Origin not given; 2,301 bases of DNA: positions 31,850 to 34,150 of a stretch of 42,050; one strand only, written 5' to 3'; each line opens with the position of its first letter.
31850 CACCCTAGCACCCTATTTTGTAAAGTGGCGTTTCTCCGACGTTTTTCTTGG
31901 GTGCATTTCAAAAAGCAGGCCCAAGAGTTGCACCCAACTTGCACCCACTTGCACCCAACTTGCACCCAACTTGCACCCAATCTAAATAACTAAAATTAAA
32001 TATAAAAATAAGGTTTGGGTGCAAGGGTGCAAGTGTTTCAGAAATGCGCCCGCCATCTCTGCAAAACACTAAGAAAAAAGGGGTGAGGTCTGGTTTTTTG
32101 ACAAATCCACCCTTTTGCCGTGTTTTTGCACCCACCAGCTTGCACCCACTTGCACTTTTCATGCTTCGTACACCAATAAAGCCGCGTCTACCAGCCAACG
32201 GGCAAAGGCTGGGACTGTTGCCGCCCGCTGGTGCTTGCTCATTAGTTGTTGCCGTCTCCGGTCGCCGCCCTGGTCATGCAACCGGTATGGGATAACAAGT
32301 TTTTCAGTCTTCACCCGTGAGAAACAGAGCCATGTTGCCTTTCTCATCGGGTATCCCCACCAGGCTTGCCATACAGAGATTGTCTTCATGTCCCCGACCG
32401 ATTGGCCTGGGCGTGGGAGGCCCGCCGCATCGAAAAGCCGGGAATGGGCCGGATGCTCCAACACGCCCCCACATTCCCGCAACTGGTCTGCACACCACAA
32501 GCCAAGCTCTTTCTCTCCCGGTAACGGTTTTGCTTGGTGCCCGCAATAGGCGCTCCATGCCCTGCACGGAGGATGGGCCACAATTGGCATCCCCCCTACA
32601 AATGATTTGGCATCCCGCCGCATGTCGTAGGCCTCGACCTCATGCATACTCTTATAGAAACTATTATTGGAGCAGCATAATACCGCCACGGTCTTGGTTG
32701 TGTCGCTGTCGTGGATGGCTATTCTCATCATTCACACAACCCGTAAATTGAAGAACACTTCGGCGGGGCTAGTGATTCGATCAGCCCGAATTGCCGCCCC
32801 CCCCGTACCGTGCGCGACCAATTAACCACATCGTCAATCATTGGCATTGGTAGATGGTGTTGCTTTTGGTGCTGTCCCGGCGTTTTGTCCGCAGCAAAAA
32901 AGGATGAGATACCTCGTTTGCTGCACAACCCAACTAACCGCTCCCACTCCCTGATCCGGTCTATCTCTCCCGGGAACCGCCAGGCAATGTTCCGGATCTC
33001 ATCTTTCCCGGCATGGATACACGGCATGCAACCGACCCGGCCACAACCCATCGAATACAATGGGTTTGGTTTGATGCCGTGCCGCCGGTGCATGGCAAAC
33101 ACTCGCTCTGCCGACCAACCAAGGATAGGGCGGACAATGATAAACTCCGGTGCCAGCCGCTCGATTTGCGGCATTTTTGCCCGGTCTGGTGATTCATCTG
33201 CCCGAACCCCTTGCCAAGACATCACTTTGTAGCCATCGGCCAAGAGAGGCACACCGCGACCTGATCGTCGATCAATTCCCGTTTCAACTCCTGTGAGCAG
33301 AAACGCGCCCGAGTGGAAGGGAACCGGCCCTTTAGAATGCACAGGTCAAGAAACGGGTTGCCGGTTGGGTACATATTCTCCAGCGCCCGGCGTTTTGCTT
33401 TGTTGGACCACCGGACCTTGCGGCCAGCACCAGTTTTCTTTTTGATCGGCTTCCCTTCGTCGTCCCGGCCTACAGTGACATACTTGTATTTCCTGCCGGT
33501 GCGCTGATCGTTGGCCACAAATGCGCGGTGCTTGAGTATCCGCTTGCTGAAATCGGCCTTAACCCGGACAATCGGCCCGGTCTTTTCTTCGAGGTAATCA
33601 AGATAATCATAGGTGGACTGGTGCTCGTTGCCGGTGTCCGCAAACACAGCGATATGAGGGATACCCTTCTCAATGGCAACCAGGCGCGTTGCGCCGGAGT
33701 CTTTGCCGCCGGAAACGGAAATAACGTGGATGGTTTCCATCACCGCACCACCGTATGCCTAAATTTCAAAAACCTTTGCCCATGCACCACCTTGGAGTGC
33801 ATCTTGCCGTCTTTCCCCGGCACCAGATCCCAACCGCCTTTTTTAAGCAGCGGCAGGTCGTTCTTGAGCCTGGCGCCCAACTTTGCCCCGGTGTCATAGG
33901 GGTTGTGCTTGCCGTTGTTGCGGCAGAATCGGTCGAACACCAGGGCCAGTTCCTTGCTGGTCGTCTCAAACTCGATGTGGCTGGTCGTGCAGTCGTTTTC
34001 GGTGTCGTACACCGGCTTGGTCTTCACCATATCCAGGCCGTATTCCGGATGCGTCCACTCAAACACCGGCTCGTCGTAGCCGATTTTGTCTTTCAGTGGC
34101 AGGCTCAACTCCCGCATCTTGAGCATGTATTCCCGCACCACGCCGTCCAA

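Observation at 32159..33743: Candidate DNA-modification pair: a split PP-loop (PAPS-reductase-like) gene plus a minimal C5-methyltransferase-like protein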

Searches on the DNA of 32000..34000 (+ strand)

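Call 5: search_dna_similar(query=window:32000-34000:+, collection=phages, mode=distant, max_rows=30)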
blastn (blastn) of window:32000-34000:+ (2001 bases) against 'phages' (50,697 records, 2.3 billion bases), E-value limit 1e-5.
Records with a match: 2; places in all: 2; records where one place covers at least 80% of the query: 0.
Best place of each record, by identity: 60-80% 2.
By first word of the organism name: Acidovorax 1; Pseudomonas 1.
By host as written in the record: Acidovorax cattleyae GBBC 1148 1; Pseudomonas aeruginosa isolate 20 1.
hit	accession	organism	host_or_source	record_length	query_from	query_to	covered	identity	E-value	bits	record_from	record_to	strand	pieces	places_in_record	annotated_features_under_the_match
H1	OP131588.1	Acidovorax phage Acica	Acidovorax cattleyae GBBC 1148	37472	1280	1426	7%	73.5%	5e-15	91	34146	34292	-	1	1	phosphoadenosine phosphosulfate reductase family protein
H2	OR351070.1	Pseudomonas phage Riah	Pseudomonas aeruginosa isolate 20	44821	995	1134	7%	71.6%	2e-8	68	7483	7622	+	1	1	phosphoadenosine phosphosulfate reductase family protein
